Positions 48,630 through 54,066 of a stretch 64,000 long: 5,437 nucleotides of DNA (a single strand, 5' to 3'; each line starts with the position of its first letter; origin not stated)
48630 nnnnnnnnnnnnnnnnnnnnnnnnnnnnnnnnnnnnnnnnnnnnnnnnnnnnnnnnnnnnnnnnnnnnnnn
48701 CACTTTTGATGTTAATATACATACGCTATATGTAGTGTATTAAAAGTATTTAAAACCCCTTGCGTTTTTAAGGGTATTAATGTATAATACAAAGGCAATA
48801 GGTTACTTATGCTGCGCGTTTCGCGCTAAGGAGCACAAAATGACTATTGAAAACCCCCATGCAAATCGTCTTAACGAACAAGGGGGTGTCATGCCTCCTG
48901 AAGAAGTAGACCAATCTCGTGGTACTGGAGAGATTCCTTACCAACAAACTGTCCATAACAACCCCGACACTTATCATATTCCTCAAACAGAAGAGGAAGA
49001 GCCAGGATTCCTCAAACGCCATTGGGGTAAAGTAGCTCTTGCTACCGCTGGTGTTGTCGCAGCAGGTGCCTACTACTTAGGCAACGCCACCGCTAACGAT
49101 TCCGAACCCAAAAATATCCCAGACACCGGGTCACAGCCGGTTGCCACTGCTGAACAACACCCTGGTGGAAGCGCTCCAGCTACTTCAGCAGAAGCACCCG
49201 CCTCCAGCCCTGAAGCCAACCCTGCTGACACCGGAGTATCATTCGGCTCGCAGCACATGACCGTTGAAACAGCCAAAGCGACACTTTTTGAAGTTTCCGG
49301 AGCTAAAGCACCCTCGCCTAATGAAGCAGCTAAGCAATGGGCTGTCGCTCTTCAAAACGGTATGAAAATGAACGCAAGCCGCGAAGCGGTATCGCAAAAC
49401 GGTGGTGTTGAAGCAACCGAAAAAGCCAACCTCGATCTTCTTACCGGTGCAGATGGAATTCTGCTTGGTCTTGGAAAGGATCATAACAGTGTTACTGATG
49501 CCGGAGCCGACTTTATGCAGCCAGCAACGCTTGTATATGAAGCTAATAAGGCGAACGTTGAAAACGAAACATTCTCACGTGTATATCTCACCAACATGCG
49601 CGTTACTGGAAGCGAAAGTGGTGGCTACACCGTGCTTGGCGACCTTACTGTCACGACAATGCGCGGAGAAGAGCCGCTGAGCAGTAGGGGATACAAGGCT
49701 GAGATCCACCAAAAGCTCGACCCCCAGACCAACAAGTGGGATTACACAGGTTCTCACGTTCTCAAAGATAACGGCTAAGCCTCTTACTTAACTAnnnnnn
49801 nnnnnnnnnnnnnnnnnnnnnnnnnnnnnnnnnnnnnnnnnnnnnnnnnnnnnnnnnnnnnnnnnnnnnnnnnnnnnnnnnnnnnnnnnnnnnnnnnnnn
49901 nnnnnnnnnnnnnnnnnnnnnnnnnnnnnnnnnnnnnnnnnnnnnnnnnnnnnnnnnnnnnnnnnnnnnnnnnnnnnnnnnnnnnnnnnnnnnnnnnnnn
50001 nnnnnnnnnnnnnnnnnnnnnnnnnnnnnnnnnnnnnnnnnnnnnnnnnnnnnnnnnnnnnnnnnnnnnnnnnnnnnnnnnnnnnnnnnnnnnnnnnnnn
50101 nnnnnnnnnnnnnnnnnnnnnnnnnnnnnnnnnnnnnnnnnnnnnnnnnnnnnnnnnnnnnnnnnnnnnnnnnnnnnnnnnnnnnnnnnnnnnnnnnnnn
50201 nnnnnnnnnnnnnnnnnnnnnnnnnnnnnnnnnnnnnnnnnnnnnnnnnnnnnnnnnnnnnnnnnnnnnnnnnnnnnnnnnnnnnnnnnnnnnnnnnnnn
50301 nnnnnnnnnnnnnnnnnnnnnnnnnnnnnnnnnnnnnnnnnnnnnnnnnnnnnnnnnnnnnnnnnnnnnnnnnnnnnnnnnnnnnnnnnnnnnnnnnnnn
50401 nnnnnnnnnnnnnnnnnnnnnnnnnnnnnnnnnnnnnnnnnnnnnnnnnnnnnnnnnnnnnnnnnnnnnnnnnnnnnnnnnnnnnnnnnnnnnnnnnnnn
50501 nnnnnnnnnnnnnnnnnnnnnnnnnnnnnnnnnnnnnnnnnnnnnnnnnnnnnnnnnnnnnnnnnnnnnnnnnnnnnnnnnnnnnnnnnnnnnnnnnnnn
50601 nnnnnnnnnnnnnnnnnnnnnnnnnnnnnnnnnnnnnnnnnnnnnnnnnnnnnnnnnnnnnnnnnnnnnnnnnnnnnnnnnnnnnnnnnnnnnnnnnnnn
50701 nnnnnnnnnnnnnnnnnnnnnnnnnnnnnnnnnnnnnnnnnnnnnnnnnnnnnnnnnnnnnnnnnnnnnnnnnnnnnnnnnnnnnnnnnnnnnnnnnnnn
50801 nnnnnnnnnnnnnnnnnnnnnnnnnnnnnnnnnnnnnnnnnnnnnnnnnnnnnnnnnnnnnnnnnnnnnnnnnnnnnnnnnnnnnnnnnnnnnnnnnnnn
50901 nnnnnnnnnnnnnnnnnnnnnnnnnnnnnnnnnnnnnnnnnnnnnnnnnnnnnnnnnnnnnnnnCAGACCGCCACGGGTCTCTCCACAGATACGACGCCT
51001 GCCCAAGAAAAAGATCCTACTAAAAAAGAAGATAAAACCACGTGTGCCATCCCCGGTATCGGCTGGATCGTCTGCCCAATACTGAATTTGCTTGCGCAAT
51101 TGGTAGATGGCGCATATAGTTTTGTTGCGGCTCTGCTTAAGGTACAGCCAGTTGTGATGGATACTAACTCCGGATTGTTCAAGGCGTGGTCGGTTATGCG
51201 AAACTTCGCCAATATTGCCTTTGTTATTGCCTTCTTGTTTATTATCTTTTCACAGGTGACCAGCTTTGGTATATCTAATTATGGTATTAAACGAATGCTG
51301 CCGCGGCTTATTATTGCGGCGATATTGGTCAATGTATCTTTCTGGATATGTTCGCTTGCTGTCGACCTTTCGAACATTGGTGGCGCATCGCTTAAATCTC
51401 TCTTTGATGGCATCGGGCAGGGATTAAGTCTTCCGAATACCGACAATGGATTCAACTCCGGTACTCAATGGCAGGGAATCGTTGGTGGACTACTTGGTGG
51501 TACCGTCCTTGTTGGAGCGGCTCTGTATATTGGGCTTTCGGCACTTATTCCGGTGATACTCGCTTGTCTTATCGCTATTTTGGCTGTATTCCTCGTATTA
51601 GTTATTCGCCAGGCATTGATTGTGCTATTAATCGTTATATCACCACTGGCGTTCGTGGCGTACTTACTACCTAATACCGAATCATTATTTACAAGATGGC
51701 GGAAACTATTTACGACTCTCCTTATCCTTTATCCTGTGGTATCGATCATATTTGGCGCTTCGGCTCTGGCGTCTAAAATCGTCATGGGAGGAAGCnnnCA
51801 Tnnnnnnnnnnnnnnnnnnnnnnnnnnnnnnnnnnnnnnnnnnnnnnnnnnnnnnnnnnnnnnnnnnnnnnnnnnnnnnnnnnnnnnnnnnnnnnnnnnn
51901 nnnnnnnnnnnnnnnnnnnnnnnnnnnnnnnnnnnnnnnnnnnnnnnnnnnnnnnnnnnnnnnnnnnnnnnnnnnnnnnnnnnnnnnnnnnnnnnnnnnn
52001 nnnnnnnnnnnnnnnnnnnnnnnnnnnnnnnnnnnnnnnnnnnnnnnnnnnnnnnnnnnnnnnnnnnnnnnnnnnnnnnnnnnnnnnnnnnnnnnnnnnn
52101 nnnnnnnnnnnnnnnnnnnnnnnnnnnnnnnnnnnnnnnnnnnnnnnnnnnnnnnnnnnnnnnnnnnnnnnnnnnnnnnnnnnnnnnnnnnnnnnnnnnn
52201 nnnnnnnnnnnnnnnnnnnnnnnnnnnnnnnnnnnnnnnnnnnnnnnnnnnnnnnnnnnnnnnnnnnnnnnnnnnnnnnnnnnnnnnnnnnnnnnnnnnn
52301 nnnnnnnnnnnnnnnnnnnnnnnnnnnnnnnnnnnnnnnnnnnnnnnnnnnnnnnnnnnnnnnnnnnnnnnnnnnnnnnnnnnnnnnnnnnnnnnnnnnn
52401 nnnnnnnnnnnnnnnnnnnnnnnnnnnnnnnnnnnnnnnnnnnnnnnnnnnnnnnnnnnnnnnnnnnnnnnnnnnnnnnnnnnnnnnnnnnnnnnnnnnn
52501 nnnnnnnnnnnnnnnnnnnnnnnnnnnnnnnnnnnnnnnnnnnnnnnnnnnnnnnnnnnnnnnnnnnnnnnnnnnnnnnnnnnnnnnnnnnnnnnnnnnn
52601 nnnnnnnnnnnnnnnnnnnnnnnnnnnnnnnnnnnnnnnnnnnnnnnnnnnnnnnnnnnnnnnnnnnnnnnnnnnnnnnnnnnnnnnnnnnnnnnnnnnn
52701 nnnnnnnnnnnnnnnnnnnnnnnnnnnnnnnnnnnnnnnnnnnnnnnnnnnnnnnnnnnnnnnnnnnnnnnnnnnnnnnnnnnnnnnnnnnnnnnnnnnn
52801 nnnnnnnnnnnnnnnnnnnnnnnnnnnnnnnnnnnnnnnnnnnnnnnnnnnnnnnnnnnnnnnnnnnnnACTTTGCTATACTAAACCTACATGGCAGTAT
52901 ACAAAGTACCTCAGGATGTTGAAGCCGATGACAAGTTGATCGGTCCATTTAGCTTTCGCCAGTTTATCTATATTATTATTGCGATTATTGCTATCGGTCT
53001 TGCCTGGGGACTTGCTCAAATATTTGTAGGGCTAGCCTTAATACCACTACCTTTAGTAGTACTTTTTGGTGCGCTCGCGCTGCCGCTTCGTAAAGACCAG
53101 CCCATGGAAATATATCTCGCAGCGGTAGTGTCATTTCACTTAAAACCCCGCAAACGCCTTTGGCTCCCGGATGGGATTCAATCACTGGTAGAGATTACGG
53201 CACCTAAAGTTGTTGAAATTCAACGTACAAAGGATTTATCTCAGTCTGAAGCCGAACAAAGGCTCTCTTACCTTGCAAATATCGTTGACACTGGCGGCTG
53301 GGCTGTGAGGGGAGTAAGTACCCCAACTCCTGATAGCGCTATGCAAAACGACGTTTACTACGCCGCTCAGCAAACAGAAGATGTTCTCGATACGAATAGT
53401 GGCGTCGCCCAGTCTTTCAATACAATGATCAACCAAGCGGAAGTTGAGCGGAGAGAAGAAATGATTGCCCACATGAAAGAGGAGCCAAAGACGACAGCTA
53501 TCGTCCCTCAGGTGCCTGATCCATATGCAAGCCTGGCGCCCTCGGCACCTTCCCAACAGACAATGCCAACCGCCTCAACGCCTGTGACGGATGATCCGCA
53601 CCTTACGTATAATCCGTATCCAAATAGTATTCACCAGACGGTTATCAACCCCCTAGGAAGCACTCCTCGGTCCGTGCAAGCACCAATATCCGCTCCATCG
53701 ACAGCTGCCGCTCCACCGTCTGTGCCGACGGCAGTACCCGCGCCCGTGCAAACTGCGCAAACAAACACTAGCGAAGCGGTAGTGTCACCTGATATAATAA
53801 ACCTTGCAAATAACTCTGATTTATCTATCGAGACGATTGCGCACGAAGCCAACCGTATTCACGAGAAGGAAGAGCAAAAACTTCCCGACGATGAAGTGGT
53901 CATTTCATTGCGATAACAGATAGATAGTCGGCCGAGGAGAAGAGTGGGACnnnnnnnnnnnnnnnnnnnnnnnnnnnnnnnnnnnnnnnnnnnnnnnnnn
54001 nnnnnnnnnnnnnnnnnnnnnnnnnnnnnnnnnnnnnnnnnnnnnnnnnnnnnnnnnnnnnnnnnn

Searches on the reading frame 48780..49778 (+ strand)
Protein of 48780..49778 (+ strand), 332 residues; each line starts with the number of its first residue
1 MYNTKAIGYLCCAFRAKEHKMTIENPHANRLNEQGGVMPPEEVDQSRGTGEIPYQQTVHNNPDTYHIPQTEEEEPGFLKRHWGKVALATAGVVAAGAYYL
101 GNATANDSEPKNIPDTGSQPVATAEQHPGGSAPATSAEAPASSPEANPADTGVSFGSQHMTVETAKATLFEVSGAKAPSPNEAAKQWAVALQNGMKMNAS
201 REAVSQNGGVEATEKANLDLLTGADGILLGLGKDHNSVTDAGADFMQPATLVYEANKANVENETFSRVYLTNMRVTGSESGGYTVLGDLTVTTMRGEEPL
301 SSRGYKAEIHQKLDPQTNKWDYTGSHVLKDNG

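Call 6: search_protein_families(library=pfam, max_evalue=0.01, proteins=[window:48780-49778:+])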
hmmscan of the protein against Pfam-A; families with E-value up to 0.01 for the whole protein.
window:48780-49778:+ (332 aa): 0 families

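Call 25: search_protein_families(library=ncbifam, max_evalue=0.01, proteins=[window:48780-49778:+])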
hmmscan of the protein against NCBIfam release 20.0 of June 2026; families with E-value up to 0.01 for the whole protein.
window:48780-49778:+ (332 aa): 0 families

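Call 36: search_protein_families(library=pfam, max_evalue=10, proteins=[window:48780-49778:+])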
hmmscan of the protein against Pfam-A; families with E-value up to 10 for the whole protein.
window:48780-49778:+ (332 aa): 1 family
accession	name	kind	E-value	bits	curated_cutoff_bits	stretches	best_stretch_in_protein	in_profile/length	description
PF04388.17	Hamartin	-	0.32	10.2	25.9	1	103-215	337-449/727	Hamartin protein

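Call 49: search_protein_representatives(protein=window:48780-49778:+)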
Query: 332 residues. Proteins with E-value up to 0.001 (for the whole library): 11; up to 1e-10: 9; up to 1e-30: 3. The best 11 are listed.
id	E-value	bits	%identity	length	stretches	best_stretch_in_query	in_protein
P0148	9.2e-204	692.3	100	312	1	21-332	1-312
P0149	1.1e-45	173.0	48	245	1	131-332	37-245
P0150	3.0e-43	164.9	40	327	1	29-328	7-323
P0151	1.4e-26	110.1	35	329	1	21-327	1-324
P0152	7.7e-25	104.4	34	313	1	53-325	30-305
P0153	3.2e-24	102.4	33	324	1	55-328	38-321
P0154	1.1e-14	71.1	33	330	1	59-328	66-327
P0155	2.6e-12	63.3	32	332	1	22-326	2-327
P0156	8.0e-12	61.7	33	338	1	16-237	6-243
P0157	4.7e-06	42.7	30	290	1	30-289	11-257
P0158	1.4e-04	37.9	32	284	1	70-222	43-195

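Call 60: predict_structure(alignment_id=A2)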
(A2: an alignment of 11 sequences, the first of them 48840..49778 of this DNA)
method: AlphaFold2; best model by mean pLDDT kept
length: 312 residues; sequences in the alignment: 11
mean_pLDDT: 68.7   pTM: 0.58
mean pLDDT of the five models: 68.7, 67.9, 67.3, 67.2, 64.1
residues with pLDDT >= 90: 131; 70-90: 41; 50-70: 14; < 50: 126
segments of 3 or more residues with pLDDT < 50: 1-5, 7-18, 21-32, 34-130
pLDDT, mean of each block of 10 residues (from residue 1): 43 44 40 40 37 39 39 36 34 37 38 39 40 82 91 95 97 94 91 93 88 80 78 95 95 81 92 93 94 94 90 60
secondary structure, 60 per line:
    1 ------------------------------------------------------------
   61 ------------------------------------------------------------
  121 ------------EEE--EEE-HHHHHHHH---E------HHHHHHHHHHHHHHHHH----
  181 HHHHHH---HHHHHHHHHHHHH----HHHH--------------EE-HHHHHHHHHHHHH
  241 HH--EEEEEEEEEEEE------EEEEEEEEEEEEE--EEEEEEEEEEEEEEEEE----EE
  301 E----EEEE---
elements in order: E133-135 E138-140 H142-149 H160-176 H181-186 H190-202 H207-210 H228-242 E245-256 E263-275 E278-294 E299-301 E306-309

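Call 63: fold_search(model_id=the predicted structure, library=pdb)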
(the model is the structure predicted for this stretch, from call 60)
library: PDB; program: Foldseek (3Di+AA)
matches with E <= 10: 687; with E <= 0.001: 0
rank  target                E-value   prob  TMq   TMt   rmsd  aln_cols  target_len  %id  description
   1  5had                  3.4e-03  0.93  0.19  0.36  13.1       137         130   11  Crystal structure of intermembrane space region of chloroplast protein ARC6 (released 2017-01-18)
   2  5d9r                  4.8e-03  0.92  0.19  0.36  13.1       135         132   11  Crystal structure of a conserved domain in the intermembrane space region of the plastid division protein ARC6 (released 2015-11-11)
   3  5u9o_E                6.3e-03  0.87  0.19  0.35  13.1       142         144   10  Cocrystal structure of the intermembrane space region of the plastid division proteins PARC6 and PDV1 (released 2017-12-20)
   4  5u9l_B                1.1e-02  0.72  0.18  0.31  12.6       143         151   16  Crystal structure of the intermembrane space region of the plastid division protein PARC6 (released 2017-12-20)
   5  6jzn_A                1.6e-02  0.75  0.19  0.36  13.0       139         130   12  Structure of the intermembrane space region of PARC6-PDV1 (released 2020-05-06)
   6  5u9o_G                1.6e-02  0.54  0.16  0.29  12.0       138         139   12  Cocrystal structure of the intermembrane space region of the plastid division proteins PARC6 and PDV1 (released 2017-12-20)
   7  6p77_A                1.7e-02  0.99  0.26  0.53  10.2       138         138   12  2.5 Angstrom structure of Caci_6494 from Catenulispora Acidiphila (released 2020-06-17)
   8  5cnl_A                2.3e-02  0.99  0.25  0.51   6.2       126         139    8  Crystal structure of an IcmL-like type IV secretion system protein (lpg0120) from Legionella pneumophila subsp. pneumo (released 2015-08-05)
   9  5cnl_B                2.3e-02  0.99  0.25  0.51   6.1       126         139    8  Crystal structure of an IcmL-like type IV secretion system protein (lpg0120) from Legionella pneumophila subsp. pneumo (released 2015-08-05)
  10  6p77_B                2.4e-02  0.98  0.26  0.52  10.2       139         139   14  2.5 Angstrom structure of Caci_6494 from Catenulispora Acidiphila (released 2020-06-17)
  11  6vw4_B                2.4e-02  0.96  0.23  0.48  11.0       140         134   13  2.35 Angstrom structure of Caci_6494 from Catenulispora Acidiphila in complex with S-DNPA (released 2020-06-17)
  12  6jzf_A                2.6e-02  0.60  0.18  0.32  13.2       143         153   10  Structure of the intermembrane space region of PARC6 (released 2020-05-06)
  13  5u9l_A                2.6e-02  0.57  0.17  0.30  10.9       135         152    9  Crystal structure of the intermembrane space region of the plastid division protein PARC6 (released 2017-12-20)
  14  6p7l_B                2.7e-02  0.97  0.24  0.49   9.6       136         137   15  1.8 Angstrom structure of Aln2 from Streptomyces sp. CM020 (released 2020-06-17)
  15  5bka_E                2.9e-02  1.00  0.24  0.51   3.1        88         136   10  2.1 Angstrom structure of ActVI-ORFA from Streptomyces Coelicolor (released 2020-06-03)
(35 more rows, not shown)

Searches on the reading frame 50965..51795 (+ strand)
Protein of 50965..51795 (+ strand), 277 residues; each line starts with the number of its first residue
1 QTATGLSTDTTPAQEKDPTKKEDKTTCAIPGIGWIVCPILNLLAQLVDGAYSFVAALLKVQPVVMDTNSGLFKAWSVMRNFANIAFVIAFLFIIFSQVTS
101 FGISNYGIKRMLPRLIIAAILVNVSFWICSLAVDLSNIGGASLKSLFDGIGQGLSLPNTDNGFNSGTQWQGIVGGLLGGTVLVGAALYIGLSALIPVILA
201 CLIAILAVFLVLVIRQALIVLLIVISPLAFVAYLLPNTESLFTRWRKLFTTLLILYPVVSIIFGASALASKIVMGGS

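Call 36: search_protein_families(library=pfam, max_evalue=10, proteins=[window:50965-51795:+])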
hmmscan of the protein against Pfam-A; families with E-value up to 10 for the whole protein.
window:50965-51795:+ (277 aa): 1 family
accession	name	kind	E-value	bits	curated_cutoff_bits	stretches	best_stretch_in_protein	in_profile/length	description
PF04610.19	TrbL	-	0.71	10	25.9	1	85-265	4-175/215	TrbL/VirB6 plasmid conjugal transfer protein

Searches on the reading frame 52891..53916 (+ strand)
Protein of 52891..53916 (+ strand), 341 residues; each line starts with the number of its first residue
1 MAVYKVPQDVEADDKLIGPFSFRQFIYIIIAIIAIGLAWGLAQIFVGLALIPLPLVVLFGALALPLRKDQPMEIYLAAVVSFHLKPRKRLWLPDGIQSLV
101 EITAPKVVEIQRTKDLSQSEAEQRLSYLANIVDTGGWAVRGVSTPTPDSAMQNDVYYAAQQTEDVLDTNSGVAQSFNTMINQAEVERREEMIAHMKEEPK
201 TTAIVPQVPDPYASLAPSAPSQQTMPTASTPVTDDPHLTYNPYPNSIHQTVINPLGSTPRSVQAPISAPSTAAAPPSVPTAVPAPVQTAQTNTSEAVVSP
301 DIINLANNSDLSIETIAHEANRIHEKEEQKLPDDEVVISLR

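Call 6: search_protein_families(library=pfam, max_evalue=0.01, proteins=[window:52891-53916:+])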
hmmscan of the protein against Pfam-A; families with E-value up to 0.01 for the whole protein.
window:52891-53916:+ (341 aa): 1 family
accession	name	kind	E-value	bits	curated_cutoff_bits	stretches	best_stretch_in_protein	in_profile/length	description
PF12666.12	PrgI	-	1.4e-12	48.4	27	1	5-90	1-90/91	PrgI family protein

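Call 25: search_protein_families(library=ncbifam, max_evalue=0.01, proteins=[window:52891-53916:+])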
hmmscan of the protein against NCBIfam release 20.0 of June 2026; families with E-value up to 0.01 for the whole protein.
window:52891-53916:+ (341 aa): 0 families
